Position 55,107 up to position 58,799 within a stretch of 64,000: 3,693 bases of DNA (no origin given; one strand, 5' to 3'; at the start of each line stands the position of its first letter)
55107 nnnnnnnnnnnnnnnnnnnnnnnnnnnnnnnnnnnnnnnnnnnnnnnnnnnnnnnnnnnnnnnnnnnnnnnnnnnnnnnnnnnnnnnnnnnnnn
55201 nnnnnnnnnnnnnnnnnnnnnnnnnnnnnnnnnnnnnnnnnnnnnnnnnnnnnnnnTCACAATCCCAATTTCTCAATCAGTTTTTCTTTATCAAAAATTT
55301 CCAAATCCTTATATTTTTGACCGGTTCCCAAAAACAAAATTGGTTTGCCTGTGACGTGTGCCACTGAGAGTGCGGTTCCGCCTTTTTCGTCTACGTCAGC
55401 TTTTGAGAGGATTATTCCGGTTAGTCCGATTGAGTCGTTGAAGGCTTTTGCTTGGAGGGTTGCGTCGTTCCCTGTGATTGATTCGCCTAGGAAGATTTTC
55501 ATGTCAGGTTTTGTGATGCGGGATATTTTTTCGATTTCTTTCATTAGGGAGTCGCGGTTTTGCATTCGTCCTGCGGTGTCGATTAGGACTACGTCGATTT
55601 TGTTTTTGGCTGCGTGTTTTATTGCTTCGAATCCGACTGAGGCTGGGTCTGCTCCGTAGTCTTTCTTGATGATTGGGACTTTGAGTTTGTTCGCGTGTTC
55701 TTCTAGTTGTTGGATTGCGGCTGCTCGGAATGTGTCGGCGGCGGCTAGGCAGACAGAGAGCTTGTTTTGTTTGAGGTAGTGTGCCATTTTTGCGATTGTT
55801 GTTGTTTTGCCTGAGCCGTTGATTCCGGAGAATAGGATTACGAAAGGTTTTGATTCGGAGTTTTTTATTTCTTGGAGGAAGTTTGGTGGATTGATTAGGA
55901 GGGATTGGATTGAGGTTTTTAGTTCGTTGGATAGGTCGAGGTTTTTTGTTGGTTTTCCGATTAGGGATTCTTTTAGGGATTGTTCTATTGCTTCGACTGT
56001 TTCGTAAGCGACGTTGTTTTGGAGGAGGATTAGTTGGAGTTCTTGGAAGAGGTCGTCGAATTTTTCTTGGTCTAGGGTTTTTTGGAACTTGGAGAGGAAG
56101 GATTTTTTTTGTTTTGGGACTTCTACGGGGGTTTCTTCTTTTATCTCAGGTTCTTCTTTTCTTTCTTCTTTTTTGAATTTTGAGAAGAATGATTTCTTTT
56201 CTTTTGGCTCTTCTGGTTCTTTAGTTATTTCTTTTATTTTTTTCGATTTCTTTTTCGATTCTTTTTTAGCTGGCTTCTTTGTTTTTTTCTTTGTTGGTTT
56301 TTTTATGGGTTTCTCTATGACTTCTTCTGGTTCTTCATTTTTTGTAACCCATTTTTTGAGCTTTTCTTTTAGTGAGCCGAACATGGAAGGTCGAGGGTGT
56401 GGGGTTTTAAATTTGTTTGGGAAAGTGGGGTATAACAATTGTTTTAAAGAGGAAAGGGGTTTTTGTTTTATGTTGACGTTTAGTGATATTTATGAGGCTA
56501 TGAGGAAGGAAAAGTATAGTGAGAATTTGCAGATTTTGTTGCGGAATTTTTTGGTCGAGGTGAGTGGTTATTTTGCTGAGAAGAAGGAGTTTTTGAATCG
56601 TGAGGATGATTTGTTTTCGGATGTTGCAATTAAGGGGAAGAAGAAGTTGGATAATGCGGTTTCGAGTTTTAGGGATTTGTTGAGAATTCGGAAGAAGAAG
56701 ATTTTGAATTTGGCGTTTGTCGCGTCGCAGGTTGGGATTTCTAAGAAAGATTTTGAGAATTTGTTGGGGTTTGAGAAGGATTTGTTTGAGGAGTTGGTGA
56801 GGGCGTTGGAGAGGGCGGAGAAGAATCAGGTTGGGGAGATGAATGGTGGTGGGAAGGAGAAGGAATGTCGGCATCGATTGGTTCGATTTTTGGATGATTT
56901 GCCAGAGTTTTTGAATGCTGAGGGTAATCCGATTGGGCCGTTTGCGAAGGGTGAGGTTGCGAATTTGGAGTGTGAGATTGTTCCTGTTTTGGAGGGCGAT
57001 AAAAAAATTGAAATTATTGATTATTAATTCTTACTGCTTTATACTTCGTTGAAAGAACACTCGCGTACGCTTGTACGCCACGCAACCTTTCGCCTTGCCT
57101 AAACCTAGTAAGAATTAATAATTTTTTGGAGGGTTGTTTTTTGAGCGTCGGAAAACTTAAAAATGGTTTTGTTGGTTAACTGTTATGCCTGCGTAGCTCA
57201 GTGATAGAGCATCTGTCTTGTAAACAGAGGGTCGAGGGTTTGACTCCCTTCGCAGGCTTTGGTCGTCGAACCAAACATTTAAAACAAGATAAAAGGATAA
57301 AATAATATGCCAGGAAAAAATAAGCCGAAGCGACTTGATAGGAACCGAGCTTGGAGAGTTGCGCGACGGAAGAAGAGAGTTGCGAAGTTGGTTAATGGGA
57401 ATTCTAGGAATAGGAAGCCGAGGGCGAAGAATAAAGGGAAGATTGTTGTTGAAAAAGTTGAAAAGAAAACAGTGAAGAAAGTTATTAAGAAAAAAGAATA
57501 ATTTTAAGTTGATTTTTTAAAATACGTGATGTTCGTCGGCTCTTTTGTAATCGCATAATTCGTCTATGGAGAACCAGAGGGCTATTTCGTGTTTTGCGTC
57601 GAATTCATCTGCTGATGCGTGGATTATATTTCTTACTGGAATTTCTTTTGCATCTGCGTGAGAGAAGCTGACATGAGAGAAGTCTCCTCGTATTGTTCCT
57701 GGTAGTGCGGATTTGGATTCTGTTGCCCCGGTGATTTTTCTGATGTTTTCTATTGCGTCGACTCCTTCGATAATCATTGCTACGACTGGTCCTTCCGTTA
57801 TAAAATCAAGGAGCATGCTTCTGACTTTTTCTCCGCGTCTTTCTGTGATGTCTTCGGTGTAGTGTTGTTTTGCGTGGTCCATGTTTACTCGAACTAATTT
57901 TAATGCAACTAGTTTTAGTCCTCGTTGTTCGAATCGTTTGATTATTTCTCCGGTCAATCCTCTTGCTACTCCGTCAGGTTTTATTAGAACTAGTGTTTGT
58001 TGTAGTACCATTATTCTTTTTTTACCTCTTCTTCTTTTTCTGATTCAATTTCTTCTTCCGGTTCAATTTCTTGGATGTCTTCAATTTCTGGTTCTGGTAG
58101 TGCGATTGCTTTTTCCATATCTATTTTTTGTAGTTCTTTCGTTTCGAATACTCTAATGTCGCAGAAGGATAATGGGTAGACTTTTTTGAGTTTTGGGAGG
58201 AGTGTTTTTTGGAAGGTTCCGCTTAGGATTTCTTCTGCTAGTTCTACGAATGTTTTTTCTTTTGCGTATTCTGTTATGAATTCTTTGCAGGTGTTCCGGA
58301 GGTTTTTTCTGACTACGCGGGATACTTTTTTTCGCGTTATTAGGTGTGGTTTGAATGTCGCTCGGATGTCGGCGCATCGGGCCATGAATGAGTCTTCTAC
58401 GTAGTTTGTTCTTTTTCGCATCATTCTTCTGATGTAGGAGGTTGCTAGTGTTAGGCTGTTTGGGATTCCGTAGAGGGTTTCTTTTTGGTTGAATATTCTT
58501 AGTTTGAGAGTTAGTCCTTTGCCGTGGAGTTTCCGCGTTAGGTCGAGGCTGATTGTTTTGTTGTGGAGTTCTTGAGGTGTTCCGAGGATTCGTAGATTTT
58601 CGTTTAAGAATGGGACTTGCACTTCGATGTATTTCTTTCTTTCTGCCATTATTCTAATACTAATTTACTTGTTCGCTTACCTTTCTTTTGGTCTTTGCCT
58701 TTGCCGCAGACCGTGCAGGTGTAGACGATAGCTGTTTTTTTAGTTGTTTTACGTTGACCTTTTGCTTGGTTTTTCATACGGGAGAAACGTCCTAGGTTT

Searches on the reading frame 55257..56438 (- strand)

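Call 13: search_protein_families(library=pfam, proteins=[window:55257-56438:-])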
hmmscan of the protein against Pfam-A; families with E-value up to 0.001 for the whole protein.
window:55257-56438:- (393 aa): 11 families
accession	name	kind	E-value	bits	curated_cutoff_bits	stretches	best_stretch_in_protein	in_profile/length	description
PF00448.28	SRP54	-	8.3e-73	244.7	22.7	1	198-391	1-194/196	SRP54-type protein, GTPase domain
PF02881.24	SRP54_N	-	2.7e-07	31.2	22.4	1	116-164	10-61/75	SRP54-type protein, helical bundle domain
PF06414.18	Zeta_toxin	-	8.9e-07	29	22.3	1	192-291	8-106/199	Zeta toxin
PF13245.12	AAA_19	-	1.8e-05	25.4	25.1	1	194-299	7-111/134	AAA domain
PF13604.12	AAA_30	-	8.7e-05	22.8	27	1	197-296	17-104/191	AAA domain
PF09848.15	SLFN-g3_helicase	-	0.00014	21.7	24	1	200-302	3-101/354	Schlafen group 3, DNA/RNA helicase domain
PF01656.29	CbiA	-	0.00017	21.9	25.4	0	204-306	5-54/125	CobQ/CobB/MinD/ParA nucleotide binding domain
PF13401.12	AAA_22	-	0.00029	21.6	27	0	200-308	7-110/130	AAA domain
PF13207.12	AAA_17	-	0.00032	21.4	27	1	205-317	2-108/136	AAA domain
PF03266.21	NTPase_1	-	0.00073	19.9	23.9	0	201-230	2-31/168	NTPase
PF07693.20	KAP_NTPase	-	0.00089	19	20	1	189-247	10-70/293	KAP family P-loop domain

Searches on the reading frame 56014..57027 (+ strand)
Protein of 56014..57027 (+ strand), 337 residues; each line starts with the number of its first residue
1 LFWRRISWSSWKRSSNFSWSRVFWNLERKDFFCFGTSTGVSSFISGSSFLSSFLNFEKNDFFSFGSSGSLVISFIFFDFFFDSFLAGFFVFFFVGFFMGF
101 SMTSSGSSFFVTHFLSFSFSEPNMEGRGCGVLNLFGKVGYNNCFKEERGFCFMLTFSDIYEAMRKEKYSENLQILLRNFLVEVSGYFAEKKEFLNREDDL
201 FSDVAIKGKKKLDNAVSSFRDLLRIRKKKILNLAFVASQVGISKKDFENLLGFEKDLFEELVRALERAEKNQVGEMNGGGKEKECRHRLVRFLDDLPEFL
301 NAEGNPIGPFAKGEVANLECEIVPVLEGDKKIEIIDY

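Call 13: search_protein_families(library=pfam, proteins=[window:56014-57027:+])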
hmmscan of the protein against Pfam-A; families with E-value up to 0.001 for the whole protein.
window:56014-57027:+ (337 aa): 0 families

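Call 83: find_homologous_proteins(query=window:56014-57027:+, max_evalue=1e-10)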
Query window:56014-57027:+ (337 aa): 268 proteins with E <= 1e-10 among 3270 candidates; the best 120 are listed.
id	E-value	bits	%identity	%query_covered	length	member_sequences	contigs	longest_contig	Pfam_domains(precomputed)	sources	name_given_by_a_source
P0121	6.4e-218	741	100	100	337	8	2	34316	-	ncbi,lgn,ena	-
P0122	7.5e-158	544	85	84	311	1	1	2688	-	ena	-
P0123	4.0e-117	410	96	59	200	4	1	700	-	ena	-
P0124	7.1e-104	366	83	63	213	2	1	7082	-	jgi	-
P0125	9.3e-102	359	85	59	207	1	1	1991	-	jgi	jgi:hypothetical protein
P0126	1.6e-101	359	83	59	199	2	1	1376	-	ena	-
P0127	1.8e-101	358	72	71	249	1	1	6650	-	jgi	jgi:hypothetical protein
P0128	8.6e-101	356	82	61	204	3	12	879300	-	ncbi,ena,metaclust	metaclust:\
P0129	1.3e-100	356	83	59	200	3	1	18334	-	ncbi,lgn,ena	-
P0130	1.7e-97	345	71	70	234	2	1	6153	-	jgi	-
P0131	6.2e-97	343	80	59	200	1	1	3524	-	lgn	-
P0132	1.1e-96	343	81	59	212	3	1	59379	-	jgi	jgi:hypothetical protein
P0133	1.5e-96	342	81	59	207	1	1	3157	-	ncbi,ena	-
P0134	1.5e-96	342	81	59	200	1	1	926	-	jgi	jgi:DNA replication initiation complex subunit (GINS family)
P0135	6.0e-96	340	88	55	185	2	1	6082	-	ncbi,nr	ncbi:MAG: DNA replication complex GINS family protein [Candidatus Omnitrophica bacterium]|nr:DNA rep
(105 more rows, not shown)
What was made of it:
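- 56440..57027 (+): Upstream host gene of copy 3: GINS family protein. The mechanical ORF 56014-57027 is over-extended, and the start given here is approximate. Call 83: homologues are 185-212 aa, and several are named GINS by JGI or NCBI.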

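Call 84: find_encoding_contigs(protein=P0128, flank=10000, max_places=4)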
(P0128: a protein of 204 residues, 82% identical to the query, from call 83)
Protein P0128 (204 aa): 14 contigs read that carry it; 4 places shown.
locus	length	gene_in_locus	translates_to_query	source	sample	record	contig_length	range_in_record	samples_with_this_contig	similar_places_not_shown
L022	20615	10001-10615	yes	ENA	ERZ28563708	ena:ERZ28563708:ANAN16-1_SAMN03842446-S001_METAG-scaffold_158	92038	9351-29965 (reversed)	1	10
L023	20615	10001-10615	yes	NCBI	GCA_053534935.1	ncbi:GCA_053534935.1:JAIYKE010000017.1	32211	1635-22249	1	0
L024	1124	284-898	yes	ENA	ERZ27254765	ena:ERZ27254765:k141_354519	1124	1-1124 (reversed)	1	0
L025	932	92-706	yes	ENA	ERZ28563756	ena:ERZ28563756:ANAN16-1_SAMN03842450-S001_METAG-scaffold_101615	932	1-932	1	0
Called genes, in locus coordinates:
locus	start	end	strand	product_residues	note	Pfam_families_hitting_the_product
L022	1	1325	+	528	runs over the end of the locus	PF06418:CTP_synth_N, PF00117:GATase, PF07722:Peptidase_C26 (weak)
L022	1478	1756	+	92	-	-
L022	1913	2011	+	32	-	-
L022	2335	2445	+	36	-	-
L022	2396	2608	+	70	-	-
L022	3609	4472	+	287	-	-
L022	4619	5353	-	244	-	PF00069:Pkinase, PF07714:PK_Tyr_Ser-Thr (weak), PF06293:Kdo (weak)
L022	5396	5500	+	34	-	-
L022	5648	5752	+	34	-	-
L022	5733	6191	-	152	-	-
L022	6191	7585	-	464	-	PF02881:SRP54_N, PF00448:SRP54, PF01656:CbiA, PF02978:SRP_SPB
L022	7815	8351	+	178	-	-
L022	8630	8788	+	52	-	-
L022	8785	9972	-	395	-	PF02881:SRP54_N (weak), PF06414:Zeta_toxin (weak), PF13245:AAA_19 (weak), PF00448:SRP54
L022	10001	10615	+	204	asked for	-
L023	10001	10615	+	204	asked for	-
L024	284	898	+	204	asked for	-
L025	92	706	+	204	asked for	-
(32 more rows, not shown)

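Call 85: find_encoding_contigs(protein=P0132, flank=10000, max_places=2)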
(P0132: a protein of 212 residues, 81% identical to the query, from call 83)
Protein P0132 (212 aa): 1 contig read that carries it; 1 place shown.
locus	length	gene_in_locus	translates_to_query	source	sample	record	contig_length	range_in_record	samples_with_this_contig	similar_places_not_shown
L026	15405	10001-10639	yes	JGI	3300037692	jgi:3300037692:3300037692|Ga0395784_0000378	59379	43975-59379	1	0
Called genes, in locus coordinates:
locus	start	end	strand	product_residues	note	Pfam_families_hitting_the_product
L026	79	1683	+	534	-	PF06418:CTP_synth_N, PF00117:GATase, PF07722:Peptidase_C26 (weak)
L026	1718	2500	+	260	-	PF13489:Methyltransf_23, PF06325:PrmA (weak), PF13847:Methyltransf_31, PF08241:Methyltransf_11, PF08242:Methyltransf_12 (weak), PF13649:Methyltransf_25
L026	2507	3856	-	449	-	PF01368:DHH, PF27767:Arc_Cdc45 (weak), PF21763:DHH_CID, PF02272:DHHA1 (weak)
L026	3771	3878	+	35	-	-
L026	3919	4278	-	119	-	PF08069:Ribosomal_S13_N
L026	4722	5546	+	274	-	PF00561:Abhydrolase_1 (weak), PF12697:Abhydrolase_6, PF12146:Hydrolase_4 (weak)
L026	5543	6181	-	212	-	PF00069:Pkinase, PF07714:PK_Tyr_Ser-Thr, PF01163:RIO1, PF06293:Kdo (weak), PF03109:ABC1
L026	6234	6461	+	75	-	-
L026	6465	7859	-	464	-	PF02881:SRP54_N, PF00448:SRP54, PF03308:MeaB (faint), PF01656:CbiA, PF02978:SRP_SPB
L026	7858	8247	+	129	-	-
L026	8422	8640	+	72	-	-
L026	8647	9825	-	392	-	PF02881:SRP54_N (weak), PF06414:Zeta_toxin (weak), PF00448:SRP54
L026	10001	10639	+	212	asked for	-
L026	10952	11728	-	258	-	-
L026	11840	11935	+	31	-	-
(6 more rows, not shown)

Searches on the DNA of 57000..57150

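Call 106: search_rna_families(source=window, start=57000, end=57150, threshold=evalue, max_evalue=1)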
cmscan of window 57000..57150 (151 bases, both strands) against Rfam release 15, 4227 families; matches with E-value up to 1: 0.
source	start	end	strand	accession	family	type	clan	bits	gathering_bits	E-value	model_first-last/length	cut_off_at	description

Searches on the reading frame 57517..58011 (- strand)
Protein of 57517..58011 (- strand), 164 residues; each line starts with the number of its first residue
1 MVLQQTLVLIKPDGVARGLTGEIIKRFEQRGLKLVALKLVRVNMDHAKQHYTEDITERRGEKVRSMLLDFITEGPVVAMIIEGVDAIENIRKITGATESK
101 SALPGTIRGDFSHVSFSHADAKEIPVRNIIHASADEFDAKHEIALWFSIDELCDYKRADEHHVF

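Call 13: search_protein_families(library=pfam, proteins=[window:57517-58011:-])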
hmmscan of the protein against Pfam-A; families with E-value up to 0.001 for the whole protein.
window:57517-58011:- (164 aa): 1 family
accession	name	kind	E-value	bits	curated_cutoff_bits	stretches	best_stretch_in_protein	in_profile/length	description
PF00334.24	NDK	-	7.1e-41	139.7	27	1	4-151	1-134/135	Nucleoside diphosphate kinase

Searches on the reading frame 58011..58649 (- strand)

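Call 76: search_protein_families(library=pfam, max_evalue=0.0001, proteins=[window:58011-58649:-])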
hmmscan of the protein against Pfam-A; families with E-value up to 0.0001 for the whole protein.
window:58011-58649:- (212 aa): 1 family
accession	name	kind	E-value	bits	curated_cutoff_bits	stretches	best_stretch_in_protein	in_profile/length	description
PF01015.23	Ribosomal_S3Ae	-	9.1e-14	51.9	29.3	1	36-167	51-184/191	Ribosomal S3Ae family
